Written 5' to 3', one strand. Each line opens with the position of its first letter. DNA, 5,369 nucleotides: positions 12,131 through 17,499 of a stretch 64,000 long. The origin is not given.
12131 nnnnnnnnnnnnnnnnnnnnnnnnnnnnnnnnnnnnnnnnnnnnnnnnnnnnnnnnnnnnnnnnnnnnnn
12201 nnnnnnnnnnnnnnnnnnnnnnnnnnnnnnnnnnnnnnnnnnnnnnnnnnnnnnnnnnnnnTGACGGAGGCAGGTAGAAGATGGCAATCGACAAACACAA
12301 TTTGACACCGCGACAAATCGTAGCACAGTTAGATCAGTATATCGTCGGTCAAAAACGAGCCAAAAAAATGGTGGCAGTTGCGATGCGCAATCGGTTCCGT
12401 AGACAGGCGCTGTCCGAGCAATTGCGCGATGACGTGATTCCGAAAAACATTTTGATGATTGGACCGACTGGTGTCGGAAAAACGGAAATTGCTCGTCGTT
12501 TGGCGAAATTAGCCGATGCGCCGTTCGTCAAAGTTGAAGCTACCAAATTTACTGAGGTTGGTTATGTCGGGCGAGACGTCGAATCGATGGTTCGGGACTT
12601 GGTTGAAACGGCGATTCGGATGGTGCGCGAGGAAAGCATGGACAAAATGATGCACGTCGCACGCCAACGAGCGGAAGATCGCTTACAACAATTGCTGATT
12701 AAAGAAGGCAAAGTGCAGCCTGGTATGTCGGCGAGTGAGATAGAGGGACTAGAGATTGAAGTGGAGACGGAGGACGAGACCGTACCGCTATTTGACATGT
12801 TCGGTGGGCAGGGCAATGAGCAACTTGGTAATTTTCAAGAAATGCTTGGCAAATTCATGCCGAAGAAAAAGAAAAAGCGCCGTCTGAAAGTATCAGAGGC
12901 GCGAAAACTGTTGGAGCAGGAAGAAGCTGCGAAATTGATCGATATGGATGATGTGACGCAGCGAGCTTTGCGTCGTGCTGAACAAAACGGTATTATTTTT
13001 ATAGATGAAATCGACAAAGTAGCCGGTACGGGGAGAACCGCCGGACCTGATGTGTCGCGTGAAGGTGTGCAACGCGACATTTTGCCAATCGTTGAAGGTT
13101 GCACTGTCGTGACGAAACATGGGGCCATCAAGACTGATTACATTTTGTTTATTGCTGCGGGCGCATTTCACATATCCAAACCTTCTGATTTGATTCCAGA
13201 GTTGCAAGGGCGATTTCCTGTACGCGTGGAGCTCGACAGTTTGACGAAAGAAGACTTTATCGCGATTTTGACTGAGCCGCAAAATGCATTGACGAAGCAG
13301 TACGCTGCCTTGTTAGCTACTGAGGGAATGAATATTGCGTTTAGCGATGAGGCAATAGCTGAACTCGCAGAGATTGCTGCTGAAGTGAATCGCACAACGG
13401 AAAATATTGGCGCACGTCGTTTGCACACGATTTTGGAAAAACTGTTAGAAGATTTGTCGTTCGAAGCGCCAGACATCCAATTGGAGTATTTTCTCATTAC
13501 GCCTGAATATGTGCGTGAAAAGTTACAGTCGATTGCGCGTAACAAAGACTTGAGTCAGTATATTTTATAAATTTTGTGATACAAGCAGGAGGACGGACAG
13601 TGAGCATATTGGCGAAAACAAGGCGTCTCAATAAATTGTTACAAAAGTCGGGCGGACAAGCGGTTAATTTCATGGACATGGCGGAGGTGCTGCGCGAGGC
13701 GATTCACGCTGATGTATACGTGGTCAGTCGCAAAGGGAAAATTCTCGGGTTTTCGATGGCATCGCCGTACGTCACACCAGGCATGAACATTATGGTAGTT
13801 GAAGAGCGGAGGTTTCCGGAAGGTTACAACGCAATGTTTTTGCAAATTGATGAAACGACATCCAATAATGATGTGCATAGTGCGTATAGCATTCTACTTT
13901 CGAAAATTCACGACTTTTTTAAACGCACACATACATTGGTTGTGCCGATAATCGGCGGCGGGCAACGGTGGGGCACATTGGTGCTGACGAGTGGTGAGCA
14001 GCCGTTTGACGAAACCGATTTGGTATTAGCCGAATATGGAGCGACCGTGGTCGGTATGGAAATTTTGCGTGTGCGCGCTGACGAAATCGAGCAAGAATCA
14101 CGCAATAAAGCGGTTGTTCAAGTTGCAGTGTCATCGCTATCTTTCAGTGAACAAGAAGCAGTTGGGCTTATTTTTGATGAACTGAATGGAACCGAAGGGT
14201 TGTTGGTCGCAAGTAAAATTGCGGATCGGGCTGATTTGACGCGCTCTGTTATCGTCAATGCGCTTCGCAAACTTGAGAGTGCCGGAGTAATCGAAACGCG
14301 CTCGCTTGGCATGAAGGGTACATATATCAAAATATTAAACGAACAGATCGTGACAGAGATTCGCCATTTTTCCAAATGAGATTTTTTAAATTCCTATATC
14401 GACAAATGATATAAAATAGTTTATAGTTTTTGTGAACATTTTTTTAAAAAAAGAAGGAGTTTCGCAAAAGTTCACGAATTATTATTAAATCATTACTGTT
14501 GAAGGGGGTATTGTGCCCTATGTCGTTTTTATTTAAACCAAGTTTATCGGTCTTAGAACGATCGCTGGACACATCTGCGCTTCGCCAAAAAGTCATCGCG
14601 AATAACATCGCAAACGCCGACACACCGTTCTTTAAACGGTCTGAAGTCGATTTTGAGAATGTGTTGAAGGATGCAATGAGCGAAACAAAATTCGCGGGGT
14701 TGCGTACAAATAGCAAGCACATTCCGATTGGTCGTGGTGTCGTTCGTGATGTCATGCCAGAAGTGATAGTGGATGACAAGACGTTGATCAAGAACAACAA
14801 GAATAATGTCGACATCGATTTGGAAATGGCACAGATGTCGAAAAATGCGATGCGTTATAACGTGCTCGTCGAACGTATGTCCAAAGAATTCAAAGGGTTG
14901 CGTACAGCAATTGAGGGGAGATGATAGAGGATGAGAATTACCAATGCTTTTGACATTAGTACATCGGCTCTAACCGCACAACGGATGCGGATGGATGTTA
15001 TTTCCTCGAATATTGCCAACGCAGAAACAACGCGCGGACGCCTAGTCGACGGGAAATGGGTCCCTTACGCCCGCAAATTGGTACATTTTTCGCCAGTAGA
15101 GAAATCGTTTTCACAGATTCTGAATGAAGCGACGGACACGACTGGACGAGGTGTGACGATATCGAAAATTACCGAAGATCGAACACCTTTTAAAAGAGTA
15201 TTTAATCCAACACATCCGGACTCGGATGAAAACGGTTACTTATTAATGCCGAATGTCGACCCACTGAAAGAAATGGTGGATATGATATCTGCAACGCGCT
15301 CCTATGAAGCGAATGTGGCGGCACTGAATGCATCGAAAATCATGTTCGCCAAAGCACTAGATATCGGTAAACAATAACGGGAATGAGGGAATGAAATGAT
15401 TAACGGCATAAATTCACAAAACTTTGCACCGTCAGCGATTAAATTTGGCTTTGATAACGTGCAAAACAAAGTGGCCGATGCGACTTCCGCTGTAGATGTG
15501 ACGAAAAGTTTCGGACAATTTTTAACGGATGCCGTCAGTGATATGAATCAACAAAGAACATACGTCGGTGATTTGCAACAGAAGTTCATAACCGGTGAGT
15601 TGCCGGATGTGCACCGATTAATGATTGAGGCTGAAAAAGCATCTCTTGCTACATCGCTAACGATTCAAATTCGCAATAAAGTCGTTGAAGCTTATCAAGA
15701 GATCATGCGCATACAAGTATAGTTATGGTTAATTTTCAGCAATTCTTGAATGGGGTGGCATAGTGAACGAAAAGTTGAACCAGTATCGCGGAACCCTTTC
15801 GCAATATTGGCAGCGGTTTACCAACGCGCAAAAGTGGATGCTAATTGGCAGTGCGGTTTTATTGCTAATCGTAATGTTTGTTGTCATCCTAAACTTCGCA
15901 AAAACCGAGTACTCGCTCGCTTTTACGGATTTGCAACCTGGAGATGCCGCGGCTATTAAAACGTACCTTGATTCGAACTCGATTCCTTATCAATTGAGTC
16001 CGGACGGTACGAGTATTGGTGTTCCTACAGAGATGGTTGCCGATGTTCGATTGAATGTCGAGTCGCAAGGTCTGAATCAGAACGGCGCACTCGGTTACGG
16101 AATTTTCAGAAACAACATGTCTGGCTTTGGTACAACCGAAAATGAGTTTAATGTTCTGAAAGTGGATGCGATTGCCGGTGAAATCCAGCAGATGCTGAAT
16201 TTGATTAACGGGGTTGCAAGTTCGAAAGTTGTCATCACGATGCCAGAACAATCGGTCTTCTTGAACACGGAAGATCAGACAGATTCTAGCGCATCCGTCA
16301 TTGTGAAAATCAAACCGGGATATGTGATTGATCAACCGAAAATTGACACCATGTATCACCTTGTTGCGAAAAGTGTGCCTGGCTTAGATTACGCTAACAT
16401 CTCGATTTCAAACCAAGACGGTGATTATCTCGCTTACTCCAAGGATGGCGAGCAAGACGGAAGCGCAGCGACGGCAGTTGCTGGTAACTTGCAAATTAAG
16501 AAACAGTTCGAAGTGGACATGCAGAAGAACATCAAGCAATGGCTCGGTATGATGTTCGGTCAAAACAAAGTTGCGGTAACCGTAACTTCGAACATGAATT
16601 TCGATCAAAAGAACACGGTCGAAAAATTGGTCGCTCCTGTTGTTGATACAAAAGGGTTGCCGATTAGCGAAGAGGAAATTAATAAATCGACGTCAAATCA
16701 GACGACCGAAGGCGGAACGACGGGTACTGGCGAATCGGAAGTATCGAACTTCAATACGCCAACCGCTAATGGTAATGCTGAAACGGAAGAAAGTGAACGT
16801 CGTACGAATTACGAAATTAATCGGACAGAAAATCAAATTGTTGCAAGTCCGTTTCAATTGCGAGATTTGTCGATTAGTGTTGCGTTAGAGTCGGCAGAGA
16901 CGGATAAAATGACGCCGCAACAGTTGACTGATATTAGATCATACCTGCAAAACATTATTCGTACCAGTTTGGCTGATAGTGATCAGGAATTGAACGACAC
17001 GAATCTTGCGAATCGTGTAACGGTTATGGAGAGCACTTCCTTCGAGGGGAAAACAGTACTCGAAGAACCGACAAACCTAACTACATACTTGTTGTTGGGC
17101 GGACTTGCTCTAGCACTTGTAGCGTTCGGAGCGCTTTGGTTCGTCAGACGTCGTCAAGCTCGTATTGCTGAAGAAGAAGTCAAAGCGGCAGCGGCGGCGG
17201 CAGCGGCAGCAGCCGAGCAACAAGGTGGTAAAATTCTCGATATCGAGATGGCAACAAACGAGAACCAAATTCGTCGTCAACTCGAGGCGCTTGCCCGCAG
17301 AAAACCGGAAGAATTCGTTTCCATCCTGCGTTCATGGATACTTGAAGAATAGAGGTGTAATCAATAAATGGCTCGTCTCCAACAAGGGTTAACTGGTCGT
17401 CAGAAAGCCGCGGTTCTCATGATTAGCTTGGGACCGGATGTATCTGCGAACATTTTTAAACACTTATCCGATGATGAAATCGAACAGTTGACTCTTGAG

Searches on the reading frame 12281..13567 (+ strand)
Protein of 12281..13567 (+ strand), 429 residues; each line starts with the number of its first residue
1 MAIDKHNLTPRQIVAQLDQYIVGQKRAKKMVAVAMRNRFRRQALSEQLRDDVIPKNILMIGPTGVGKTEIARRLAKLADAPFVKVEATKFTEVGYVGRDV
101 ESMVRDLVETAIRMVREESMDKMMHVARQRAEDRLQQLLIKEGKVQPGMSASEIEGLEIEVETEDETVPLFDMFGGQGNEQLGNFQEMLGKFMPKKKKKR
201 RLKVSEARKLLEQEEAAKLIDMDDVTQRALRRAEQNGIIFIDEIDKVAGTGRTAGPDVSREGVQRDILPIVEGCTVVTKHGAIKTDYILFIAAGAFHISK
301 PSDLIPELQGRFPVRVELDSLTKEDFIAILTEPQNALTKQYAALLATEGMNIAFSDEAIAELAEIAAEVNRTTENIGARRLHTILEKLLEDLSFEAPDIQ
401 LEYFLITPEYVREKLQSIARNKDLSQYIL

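Call 59: search_protein_families(library=pfam, proteins=[window:12281-13567:+], max_evalue=0.00001)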
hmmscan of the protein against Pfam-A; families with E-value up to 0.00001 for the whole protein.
window:12281-13567:+ (429 aa): 4 families
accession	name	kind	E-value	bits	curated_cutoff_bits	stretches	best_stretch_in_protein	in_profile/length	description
PF07724.20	AAA_2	-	4.7e-34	118.3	27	1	186-314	20-165/166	AAA domain (Cdc48 subfamily)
PF00004.35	AAA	-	4.9e-16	59.8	21.2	2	57-111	1-53/131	ATPase family associated with various cellular activities (AAA)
PF07728.20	AAA_5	-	2.6e-07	31.2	22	0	56-92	1-38/139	AAA domain (dynein-related subfamily)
PF13401.12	AAA_22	-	5.3e-07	30.5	27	0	56-130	7-82/130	AAA domain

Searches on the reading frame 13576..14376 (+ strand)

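Call 69: search_protein_families(library=pfam, proteins=[window:13576-14376:+], max_evalue=0.00001)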
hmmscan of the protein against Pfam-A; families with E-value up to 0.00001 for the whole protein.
window:13576-14376:+ (267 aa): 3 families
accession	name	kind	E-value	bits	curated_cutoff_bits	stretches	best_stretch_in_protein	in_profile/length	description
PF06018.20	CodY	-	8.3e-58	195.2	29.5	1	11-187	2-177/177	CodY GAF-like domain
PF08222.17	HTH_CodY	-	3.2e-29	100.8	27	1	207-264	2-59/61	CodY helix-turn-helix domain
PF01590.32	GAF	-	6.3e-07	30.4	22.4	1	35-163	9-133/133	GAF domain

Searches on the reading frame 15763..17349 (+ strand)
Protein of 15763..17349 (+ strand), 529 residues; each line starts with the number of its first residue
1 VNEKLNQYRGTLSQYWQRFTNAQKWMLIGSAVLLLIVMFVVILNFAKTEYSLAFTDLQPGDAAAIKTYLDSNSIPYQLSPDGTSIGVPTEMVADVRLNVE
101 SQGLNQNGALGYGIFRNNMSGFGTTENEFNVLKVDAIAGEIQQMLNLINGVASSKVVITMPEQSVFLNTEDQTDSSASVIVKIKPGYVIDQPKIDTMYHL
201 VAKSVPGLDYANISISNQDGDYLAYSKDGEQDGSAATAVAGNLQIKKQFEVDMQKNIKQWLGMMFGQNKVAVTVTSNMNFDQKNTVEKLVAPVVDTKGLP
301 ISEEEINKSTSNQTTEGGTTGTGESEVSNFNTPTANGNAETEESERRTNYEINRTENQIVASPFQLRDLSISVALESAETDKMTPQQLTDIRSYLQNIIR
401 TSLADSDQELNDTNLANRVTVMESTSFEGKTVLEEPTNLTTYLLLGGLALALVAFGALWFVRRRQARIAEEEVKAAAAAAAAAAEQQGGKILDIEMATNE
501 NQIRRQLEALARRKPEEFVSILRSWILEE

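Call 69: search_protein_families(library=pfam, proteins=[window:15763-17349:+], max_evalue=0.00001)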
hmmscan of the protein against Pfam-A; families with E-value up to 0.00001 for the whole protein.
window:15763-17349:+ (529 aa): 2 families
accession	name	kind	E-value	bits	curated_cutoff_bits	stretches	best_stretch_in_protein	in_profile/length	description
PF01514.23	YscJ_FliF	-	6.5e-48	163.4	24.4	1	47-223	3-177/179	Secretory protein of YscJ/FliF family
PF08345.17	YscJ_FliF_C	-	1.6e-19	71.3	23.8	1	262-401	2-132/147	Flagellar M-ring protein C-terminal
